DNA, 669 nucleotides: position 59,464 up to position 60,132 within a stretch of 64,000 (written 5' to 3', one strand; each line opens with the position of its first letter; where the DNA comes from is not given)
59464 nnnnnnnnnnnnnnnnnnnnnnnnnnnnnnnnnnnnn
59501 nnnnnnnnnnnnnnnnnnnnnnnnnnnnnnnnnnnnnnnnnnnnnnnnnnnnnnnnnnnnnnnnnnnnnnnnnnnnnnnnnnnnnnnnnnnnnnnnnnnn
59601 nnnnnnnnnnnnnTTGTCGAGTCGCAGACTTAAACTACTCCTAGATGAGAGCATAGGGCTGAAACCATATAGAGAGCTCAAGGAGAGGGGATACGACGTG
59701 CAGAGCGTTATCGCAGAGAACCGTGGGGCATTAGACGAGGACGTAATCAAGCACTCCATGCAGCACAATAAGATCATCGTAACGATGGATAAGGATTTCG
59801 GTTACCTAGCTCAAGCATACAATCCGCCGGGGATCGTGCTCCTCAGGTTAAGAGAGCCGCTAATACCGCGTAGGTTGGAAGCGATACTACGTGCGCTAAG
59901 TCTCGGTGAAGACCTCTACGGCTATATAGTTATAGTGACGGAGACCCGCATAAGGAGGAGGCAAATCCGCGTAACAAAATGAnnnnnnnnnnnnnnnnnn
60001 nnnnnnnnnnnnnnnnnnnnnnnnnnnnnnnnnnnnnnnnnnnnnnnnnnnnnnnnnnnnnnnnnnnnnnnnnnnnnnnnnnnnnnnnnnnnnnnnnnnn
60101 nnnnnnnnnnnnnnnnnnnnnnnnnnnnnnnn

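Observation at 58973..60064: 61-bp direct repeats (tRNA-Pro 3' part plus flank) bracket a 1,031-bp cassette carrying only a DUF433/PIN-like TA pair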

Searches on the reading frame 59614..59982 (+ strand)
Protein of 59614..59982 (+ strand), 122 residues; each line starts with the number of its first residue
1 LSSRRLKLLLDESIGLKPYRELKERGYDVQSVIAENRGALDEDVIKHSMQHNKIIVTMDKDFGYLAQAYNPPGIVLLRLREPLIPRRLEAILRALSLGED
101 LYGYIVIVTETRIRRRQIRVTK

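Call 6: search_protein_families(library=pfam, proteins=[window:59614-59982:+], max_evalue=0.01)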
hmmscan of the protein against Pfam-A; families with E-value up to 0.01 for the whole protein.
window:59614-59982:+ (122 aa): 1 family
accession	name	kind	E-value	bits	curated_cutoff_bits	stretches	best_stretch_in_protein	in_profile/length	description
PF18480.7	DUF5615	-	6.8e-16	58.5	23.8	1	7-95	2-91/110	Domain of unknown function (DUF5615)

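Call 21: search_protein_families(library=phrogs, proteins=[window:59614-59982:+], max_evalue=1)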
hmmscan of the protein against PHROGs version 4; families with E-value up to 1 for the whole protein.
window:59614-59982:+ (122 aa): 1 family
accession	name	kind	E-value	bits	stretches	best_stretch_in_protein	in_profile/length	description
phrog_35177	-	unknown function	3.1e-13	50.7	1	7-119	4-119/120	-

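Call 23: find_homologous_proteins(query=window:59614-59982:+)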
Query window:59614-59982:+ (122 aa): 116 proteins with E <= 0.001 among 143 candidates.
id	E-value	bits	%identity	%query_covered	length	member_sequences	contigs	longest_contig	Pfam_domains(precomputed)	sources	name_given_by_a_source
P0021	3.8e-71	254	100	100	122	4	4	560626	PF18480.8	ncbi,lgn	ncbi:MAG: DUF5615 family PIN-like protein [Zestosphaera sp.]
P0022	6.3e-48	179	73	98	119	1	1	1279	PF18480.8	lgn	-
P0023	1.1e-46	175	72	98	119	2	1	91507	PF18480.8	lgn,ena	-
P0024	1.2e-46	175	71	98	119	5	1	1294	PF18480.8,PF18478.8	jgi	-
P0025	2.4e-46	174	70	94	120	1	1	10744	PF18480.8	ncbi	-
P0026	6.2e-46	173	71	93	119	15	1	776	PF18480.8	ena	-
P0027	6.4e-46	173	71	89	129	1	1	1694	PF18480.8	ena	-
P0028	6.5e-46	173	72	89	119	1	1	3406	PF18480.8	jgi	-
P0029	9.8e-46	172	68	93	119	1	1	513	PF18480.8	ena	-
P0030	1.0e-45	172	70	89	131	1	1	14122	PF18480.8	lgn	-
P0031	1.2e-45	172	71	95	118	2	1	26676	PF18480.8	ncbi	-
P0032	1.2e-45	172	71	89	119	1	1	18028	PF18480.8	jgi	-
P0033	1.4e-45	172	71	97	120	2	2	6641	PF18480.8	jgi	-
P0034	1.4e-45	172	67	93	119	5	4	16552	PF18480.8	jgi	-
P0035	1.8e-45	171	70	98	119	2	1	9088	PF18480.8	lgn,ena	-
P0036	2.4e-45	171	69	94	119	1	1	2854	PF18480.8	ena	-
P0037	3.6e-45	170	68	89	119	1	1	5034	PF18480.8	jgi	-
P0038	4.8e-45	170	69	93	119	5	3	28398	PF18480.8,PF18478.8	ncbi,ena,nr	ncbi:MAG: DUF5615 family PIN-like protein [Desulfurococcales archaeon]|nr:DUF5615 family PIN-like pr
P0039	5.5e-45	170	69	92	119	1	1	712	PF18480.8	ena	-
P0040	5.5e-45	170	69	97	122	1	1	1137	PF18480.8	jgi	-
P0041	5.5e-45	170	68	98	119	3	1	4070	PF18480.8,PF18478.8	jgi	-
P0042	5.6e-45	170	68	94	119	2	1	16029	PF18480.8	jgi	-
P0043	6.8e-45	169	68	89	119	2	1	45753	PF18480.8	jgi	-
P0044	9.0e-45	169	70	98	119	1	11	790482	PF18480.8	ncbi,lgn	ncbi:MAG: DUF5615 family PIN-like protein [Ignisphaera sp.]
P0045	1.0e-44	169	68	98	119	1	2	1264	PF18480.8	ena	-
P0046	1.1e-44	169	67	95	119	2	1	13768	PF18480.8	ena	-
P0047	1.5e-44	168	68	95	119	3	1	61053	PF18480.8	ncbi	-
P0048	1.8e-44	168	69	98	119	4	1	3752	PF18480.8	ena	-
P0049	1.8e-44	168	69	90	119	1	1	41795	PF18480.8,PF18478.8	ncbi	-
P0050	2.3e-44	168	66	95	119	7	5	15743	PF18480.8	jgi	-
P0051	2.6e-44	167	69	93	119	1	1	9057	PF18480.8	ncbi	-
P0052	2.9e-44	167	70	91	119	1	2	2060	PF18480.8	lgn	-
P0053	3.8e-44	167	68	91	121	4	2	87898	PF18480.8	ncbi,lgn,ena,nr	ncbi:MAG: DUF5615 family PIN-like protein [Desulfurococcales archaeon]|nr:DUF5615 family PIN-like pr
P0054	7.4e-44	166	66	95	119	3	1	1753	PF18480.8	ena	-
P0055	8.6e-44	166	69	93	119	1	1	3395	PF18480.8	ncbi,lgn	-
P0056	1.3e-43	165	70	93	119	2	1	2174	PF18480.8,PF18478.8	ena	-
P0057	2.0e-43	165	66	98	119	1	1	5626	PF18480.8,PF18478.8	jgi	-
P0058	2.0e-43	165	65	95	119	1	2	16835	PF18480.8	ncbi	-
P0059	2.7e-43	164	66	95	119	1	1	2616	PF18480.8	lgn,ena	-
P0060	2.9e-43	164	66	93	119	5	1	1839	PF18480.8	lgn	-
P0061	3.0e-43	164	67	93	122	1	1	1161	PF18480.8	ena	-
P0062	6.0e-43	163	67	93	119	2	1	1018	PF18480.8,PF18478.8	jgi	-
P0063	1.4e-42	162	70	93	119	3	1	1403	PF18480.8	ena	-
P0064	2.0e-42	161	66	87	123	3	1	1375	PF18480.8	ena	-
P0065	2.0e-42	161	69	83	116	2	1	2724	PF18480.8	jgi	-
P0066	2.1e-42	161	65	94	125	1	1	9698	PF18480.8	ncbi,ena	-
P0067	2.4e-42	161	66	95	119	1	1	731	PF18480.8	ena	-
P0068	5.1e-42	160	68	95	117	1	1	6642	PF18480.8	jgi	-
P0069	9.9e-42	159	66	93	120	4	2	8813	PF18480.8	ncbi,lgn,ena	-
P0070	1.0e-41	159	69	89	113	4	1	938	PF18480.8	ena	-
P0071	1.4e-41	159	68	93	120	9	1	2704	PF18480.8,PF18478.8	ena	-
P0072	1.9e-41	158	65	97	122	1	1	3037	PF18480.8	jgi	-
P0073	1.9e-41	158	66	92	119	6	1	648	PF18480.8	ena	-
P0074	2.2e-41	158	68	95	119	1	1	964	PF18480.8,PF18478.8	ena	-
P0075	3.3e-41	157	66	92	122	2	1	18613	PF18480.8,PF18478.8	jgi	-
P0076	6.0e-41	157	67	94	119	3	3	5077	PF18480.8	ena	-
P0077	6.6e-41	157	66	94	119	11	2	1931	PF18480.8,PF18478.8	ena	-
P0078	7.9e-41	156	66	93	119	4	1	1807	PF18480.8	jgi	-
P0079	1.8e-40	155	64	96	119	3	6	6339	PF18480.8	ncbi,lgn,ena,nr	ncbi:MAG: hypothetical protein DRO09_04110 [Thermoprotei archaeon]|nr:MAG: hypothetical protein DRO0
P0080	3.7e-40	154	63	94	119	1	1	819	PF18480.8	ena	-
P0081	5.3e-40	154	64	97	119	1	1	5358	PF18480.8,PF18478.8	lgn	-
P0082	5.4e-40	154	63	94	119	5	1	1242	PF18480.8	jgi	-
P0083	1.3e-39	152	63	94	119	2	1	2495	PF18480.8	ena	-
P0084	1.5e-39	152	63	94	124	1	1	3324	PF18480.8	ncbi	-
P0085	1.7e-39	152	64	93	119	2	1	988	PF18480.8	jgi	-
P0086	1.8e-39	152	63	94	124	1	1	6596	PF18480.8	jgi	-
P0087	2.9e-39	151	71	87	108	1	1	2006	PF18480.8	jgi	-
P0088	3.8e-39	151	63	93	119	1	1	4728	PF18480.8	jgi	-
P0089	5.6e-39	150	62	94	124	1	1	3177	PF18480.8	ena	-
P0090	1.4e-38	149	62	94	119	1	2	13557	PF18480.8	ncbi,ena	-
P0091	1.5e-38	149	64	95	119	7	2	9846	PF18480.8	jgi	-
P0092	2.1e-38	148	64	95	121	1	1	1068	PF18480.8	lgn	-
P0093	2.5e-38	148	63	94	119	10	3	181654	PF18480.8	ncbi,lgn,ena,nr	ncbi:MAG: hypothetical protein DRJ32_04655 [Thermoprotei archaeon]|nr:MAG: hypothetical protein DRJ3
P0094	3.6e-38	148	64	93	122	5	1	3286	PF18480.8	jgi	-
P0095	4.5e-38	147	59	95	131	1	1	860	PF18480.8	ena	-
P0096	7.7e-38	147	60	95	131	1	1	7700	PF18480.8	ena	-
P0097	3.0e-37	145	60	95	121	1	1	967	PF18480.8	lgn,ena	-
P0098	1.1e-36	143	59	92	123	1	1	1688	PF18480.8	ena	-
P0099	1.4e-36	143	60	94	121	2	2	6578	PF18480.8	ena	-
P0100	1.8e-36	142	61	93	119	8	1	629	PF18480.8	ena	-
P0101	2.0e-36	142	61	94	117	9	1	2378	PF18480.8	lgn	-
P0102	4.1e-36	141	56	95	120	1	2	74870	PF18480.8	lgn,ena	-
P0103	4.3e-36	141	61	93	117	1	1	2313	PF18480.8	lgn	-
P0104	4.6e-36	141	64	94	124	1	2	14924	PF18480.8,PF18478.8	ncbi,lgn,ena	-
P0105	3.8e-35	138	53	89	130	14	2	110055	PF18480.8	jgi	jgi:predicted nuclease of predicted toxin-antitoxin system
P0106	5.3e-35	138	70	80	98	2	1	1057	PF18480.8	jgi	-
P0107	5.7e-35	137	67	77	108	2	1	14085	PF18480.8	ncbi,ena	-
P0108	7.6e-35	137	59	95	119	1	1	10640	PF18480.8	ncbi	-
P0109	2.6e-34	135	62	84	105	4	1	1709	PF18480.8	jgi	-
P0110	8.8e-34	134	53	96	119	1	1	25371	PF18480.8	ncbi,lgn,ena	-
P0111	9.3e-34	133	61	90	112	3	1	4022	PF18480.8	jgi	-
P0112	1.1e-33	133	62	84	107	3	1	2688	PF18480.8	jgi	-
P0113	4.2e-33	131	60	92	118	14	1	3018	PF18480.8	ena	-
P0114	4.5e-33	131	59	89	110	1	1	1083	PF18480.8,PF18478.8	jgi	-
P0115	8.7e-33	130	54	95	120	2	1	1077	PF18480.8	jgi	-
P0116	5.8e-32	128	63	83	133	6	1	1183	PF18480.8,PF18478.8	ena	-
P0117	9.1e-32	127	54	93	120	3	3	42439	PF18480.8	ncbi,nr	ncbi:MAG: DUF5615 family PIN-like protein [Candidatus Methanodesulfokora sp.]|nr:MAG: toxin-antitoxi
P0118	1.2e-30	123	58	94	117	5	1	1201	PF18480.8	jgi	-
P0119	1.3e-30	123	65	76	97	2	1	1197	PF18480.8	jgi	-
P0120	4.1e-30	122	69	74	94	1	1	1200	PF18480.8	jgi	-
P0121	3.6e-29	119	63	80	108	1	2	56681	PF18480.8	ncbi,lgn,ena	-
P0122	3.0e-28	116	64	64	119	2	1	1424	PF18480.8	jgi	-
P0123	3.5e-28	116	54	87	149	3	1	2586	PF18480.8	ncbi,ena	-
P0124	4.5e-27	112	67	68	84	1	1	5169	PF18480.8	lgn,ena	-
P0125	7.0e-26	108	63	65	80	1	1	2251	PF18480.8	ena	-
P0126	7.6e-26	108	63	65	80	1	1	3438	PF18480.8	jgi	-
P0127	3.5e-25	106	63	69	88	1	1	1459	PF18480.8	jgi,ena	-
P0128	1.9e-24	104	67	61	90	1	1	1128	PF18480.8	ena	-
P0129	2.5e-24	103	59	61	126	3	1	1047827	PF18480.8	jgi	jgi:predicted nuclease of predicted toxin-antitoxin system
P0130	2.7e-24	103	59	61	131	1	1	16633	PF18480.8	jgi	jgi:predicted nuclease of predicted toxin-antitoxin system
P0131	2.7e-24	103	61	67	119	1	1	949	PF18480.8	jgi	-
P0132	3.3e-24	103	64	74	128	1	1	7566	PF18480.8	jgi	-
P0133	7.7e-24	102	73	54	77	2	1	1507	PF18480.8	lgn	-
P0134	8.9e-22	95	65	63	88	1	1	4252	PF18480.8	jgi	-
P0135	5.0e-18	83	57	67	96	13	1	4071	PF18480.8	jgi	-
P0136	9.2e-18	82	66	53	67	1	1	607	PF18480.8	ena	-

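Call 24: find_encoding_contigs(protein=P0023, flank=5000, max_places=3)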
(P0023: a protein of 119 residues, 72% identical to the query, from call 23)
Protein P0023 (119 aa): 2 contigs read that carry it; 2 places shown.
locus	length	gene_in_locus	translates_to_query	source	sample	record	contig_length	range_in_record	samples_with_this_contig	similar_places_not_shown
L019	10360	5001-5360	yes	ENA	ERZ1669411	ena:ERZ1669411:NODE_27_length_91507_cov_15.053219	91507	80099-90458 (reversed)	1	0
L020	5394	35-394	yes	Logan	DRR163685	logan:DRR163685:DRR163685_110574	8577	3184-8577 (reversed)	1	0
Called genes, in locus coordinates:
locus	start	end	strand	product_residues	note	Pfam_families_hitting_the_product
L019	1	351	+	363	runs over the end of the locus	PF27229:SSO2105_N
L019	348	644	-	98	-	-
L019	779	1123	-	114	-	PF01850:PIN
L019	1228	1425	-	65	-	PF01954:AF2212-like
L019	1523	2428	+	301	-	-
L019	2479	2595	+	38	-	-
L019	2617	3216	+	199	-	PF01828:Peptidase_A4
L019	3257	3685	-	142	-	PF01850:PIN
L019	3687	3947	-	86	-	PF04014:MazE_antitoxin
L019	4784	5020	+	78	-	PF04255:DUF433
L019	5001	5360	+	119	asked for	PF18480:DUF5615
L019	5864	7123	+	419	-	PF04389:Peptidase_M28, PF01546:Peptidase_M20, PF07687:M20_dimer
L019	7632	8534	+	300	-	-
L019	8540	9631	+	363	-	-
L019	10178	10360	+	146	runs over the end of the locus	-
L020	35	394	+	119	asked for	PF18480:DUF5615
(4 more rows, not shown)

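Call 25: find_encoding_contigs(protein=P0044, flank=5000, max_places=6)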
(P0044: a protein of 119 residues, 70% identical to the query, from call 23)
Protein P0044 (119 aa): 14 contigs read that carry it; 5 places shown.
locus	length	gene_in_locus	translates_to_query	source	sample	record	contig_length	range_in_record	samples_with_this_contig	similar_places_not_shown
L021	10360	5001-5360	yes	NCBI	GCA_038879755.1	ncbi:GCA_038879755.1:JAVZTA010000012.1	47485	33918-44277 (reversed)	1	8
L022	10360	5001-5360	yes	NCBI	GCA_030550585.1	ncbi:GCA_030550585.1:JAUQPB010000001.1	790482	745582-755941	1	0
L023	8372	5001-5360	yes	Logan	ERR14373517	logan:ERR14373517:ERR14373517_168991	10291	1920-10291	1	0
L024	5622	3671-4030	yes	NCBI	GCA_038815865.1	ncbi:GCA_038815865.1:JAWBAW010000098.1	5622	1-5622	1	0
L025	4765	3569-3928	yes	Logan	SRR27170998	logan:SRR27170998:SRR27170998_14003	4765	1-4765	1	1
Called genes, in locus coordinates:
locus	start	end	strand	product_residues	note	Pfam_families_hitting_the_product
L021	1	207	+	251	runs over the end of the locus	PF00005:ABC_tran, PF13304:AAA_21 (faint)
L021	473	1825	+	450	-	-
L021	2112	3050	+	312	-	PF00005:ABC_tran, PF13304:AAA_21, PF13732:DrrA1-3_C (weak)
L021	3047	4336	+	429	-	PF12679:ABC2_membrane_2, PF12698:ABC2_membrane_3, PF01061:ABC2_membrane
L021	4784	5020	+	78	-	PF04255:DUF433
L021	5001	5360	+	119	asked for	PF18480:DUF5615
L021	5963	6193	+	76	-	PF26688:RHH_12 (weak)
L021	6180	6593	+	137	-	PF01850:PIN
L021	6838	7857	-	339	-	-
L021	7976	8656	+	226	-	PF04266:ASCH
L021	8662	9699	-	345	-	PF04014:MazE_antitoxin, PF01895:PhoU (weak)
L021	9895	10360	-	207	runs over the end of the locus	PF06157:DUF973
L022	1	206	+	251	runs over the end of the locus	PF00005:ABC_tran, PF13304:AAA_21 (faint)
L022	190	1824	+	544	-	-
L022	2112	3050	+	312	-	PF00005:ABC_tran, PF13304:AAA_21, PF13732:DrrA1-3_C (weak)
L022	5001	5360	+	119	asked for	PF18480:DUF5615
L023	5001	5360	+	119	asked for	PF18480:DUF5615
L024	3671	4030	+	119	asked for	PF18480:DUF5615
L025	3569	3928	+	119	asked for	PF18480:DUF5615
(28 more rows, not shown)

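Call 26: find_encoding_contigs(protein=P0053, flank=5000, max_places=3)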
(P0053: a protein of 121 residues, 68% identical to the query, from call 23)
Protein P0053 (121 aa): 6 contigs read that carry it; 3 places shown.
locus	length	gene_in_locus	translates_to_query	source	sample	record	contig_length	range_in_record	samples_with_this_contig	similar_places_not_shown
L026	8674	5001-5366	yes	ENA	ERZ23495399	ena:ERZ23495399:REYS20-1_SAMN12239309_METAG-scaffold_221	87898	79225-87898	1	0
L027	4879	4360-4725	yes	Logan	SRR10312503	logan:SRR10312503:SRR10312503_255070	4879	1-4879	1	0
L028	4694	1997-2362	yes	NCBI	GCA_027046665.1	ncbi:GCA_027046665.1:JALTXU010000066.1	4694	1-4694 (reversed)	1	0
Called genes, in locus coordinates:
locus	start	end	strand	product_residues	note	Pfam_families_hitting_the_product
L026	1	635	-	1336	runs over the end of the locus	PF01568:Molydop_binding (weak)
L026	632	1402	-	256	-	PF01292:Ni_hydr_CYTB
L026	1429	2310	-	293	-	PF13247:Fer4_11, PF12838:Fer4_7 (weak), PF13187:Fer4_9 (weak), PF12797:Fer4_2 (weak), PF12837:Fer4_6 (weak), PF13237:Fer4_10 (weak), PF00037:Fer4, PF12838:Fer4_7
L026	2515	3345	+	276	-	-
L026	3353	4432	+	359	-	-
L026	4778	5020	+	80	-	PF04255:DUF433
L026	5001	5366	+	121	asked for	PF18480:DUF5615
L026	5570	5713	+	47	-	-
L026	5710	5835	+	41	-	-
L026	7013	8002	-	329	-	-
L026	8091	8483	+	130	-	-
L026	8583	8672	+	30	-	?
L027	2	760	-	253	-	?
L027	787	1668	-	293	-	PF13247:Fer4_11, PF12838:Fer4_7 (weak), PF13187:Fer4_9 (weak), PF12797:Fer4_2 (weak), PF12837:Fer4_6 (weak), PF13237:Fer4_10 (weak), PF00037:Fer4, PF12838:Fer4_7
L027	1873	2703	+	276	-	-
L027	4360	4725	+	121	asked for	PF18480:DUF5615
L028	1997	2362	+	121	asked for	PF18480:DUF5615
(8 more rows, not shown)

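Call 32: find_related_loci(query=window:59614-59982:+, collection=viral_contigs, flank=6000)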
Query window:59614-59982:+ (122 aa) in viral_contigs; peptide patterns used: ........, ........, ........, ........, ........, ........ (x = any residue, [..] = any of these).
6 stretches matched a pattern, but none encodes a relative of the query by tblastn (E <= 1e-3).

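Call 47: find_related_loci(query=A3, collection=metagenome_contigs, flank=4000)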
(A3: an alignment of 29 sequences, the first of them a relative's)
Query A3 (122 aa) in metagenome_contigs; peptide patterns used: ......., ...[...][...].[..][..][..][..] (x = any residue, [..] = any of these).
600 stretches matched a pattern (row limit reached: there are more); 499 encode a relative of the query (tblastn E <= 1e-3); the best 80 are kept; 80 distinct loci.
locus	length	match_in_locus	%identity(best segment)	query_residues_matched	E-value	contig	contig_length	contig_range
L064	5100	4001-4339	70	6-118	6e-50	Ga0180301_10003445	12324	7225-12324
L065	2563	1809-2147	67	6-118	6e-50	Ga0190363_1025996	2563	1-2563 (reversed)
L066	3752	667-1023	68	1-119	8e-50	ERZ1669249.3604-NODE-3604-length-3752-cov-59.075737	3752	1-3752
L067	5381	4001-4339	67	6-118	7e-50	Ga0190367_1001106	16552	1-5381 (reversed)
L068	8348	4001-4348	68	3-118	5e-49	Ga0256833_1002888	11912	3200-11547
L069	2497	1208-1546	70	6-118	6e-49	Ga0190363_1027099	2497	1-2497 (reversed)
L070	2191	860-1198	68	6-118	7e-49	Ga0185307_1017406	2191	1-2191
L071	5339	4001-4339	68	6-118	1e-48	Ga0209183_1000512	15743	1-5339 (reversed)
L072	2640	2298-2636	66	6-118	4e-48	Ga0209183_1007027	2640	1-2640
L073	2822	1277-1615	66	6-118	5e-48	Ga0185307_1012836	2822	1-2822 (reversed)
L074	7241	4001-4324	69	11-118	2e-47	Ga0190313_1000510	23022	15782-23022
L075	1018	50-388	67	6-118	7e-50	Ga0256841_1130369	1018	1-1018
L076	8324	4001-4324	68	11-118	7e-47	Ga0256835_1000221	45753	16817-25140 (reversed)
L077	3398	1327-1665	66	6-118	3e-46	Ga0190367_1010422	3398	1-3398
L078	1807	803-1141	66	6-118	8e-47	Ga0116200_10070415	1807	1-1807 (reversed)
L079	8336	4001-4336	66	7-118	3e-46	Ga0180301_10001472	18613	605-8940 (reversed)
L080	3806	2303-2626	68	11-118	5e-46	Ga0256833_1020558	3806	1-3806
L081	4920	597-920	69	11-118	9e-46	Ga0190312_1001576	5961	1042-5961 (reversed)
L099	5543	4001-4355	63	3-118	4e-32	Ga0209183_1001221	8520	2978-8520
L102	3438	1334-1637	63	11-118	4e-32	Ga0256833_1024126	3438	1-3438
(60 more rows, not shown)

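Call 76: search_protein_families(library=pfam, alignment_id=A4, max_evalue=0.001)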
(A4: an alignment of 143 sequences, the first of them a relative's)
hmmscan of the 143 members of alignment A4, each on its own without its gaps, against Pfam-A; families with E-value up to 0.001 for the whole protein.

A. member 1, L064:3-569:+ (189 aa): 1 family
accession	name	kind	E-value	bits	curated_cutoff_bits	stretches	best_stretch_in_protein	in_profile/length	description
PF03883.20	H2O2_YaaD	-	0.00042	20.3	29.6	1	31-154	73-206/236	Peroxide stress protein YaaA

B. families by the number of members that match (of 143 scanned): 62 families (the first 25 are shown)
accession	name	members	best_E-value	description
PF18480.7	DUF5615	15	9.8e-21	Domain of unknown function (DUF5615)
PF04255.20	DUF433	14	2.3e-25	Protein of unknown function (DUF433)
PF18478.7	PIN_10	12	4.2e-06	PIN like domain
PF01850.27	PIN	7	1.2e-20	PIN domain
PF01954.22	AF2212-like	5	1.3e-23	AF2212-like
PF04909.20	Amidohydro_2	4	5.4e-33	Amidohydrolase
PF13975.11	gag-asp_proteas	4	2.6e-09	gag-polyprotein putative aspartyl protease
PF13650.11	Asp_protease_2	4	3.5e-09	Aspartyl protease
PF04539.22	Sigma70_r3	3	0.00022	Sigma-70 region 3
PF00180.25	Iso_dh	2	2.7e-47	Isocitrate/isopropylmalate dehydrogenase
PF02592.20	Vut_1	2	5.9e-21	Putative vitamin uptake transporter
PF03683.19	UPF0175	2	1.3e-17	Uncharacterised protein family (UPF0175)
PF05016.21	ParE_toxin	2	4.7e-07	ParE toxin of type II toxin-antitoxin system, parDE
PF18929.5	DUF5678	2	4.9e-07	Family of unknown function (DUF5678)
PF00196.25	GerE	2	0.00035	Bacterial regulatory proteins, luxR family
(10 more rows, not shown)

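Call 77: search_protein_families(library=pfam, proteins=[L076:1615-3009:-, L076:464-1303:+, L074:817-1992:+, L074:6506-7240:-, L079:4501-5466:+, L079:5609-7216:-, L068:6522-7421:-, L068:7538-8347:+, L068:1877-2824:+, L067:650-1876:-], max_evalue=0.001)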
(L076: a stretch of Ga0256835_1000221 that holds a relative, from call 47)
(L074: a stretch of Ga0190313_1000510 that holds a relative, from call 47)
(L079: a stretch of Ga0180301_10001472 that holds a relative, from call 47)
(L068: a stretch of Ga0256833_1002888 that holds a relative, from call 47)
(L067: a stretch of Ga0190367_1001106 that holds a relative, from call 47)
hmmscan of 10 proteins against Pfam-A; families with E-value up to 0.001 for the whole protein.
L076:1615-3009:- (465 aa): 1 family
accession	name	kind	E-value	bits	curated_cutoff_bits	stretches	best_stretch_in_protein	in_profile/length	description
PF01433.26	Peptidase_M1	-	5.9e-12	46.1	27.7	1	290-434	68-218/218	Peptidase family M1 domain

L076:464-1303:+ (280 aa): 0 families

L074:817-1992:+ (392 aa): 2 families
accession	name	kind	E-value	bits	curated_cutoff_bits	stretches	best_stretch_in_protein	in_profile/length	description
PF01758.21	SBF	-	2.7e-23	83.1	24.3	1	76-262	4-188/191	Sodium Bile acid symporter family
PF13593.11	SBF_like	-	1.3e-12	48.1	25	1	43-337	7-293/313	SBF-like CPA transporter family (DUF4137)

L074:6506-7240:- (245 aa): 0 families

L079:4501-5466:+ (322 aa): 0 families

L079:5609-7216:- (536 aa): 1 family
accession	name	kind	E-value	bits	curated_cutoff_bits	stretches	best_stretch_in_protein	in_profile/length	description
PF04055.27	Radical_SAM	-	2.8e-14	54.1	29.5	1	238-421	1-165/166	Radical SAM superfamily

L068:6522-7421:- (300 aa): 1 family
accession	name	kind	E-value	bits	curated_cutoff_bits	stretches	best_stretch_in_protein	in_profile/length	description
PF00753.33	Lactamase_B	-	7.7e-11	42.7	22.7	1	43-196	43-196/196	Metallo-beta-lactamase superfamily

L068:7538-8347:+ (270 aa): 1 family
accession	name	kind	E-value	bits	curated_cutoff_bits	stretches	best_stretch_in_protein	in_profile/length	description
PF00174.25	Oxidored_molyb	-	4.5e-11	43.1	24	1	167-270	4-129/169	Oxidoreductase molybdopterin binding domain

L068:1877-2824:+ (316 aa): 2 families
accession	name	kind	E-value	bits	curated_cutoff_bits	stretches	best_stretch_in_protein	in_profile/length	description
PF00294.29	PfkB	-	2.7e-50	171.8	25.8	1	24-307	3-296/302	pfkB family carbohydrate kinase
PF08543.17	Phos_pyr_kin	-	3.5e-06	27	27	1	193-291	111-222/246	Phosphomethylpyrimidine kinase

L067:650-1876:- (409 aa): 1 family
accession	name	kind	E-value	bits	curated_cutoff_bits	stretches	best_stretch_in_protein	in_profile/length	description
PF07690.21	MFS_1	-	6.4e-33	114.5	33.4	1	14-332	2-318/347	Major Facilitator Superfamily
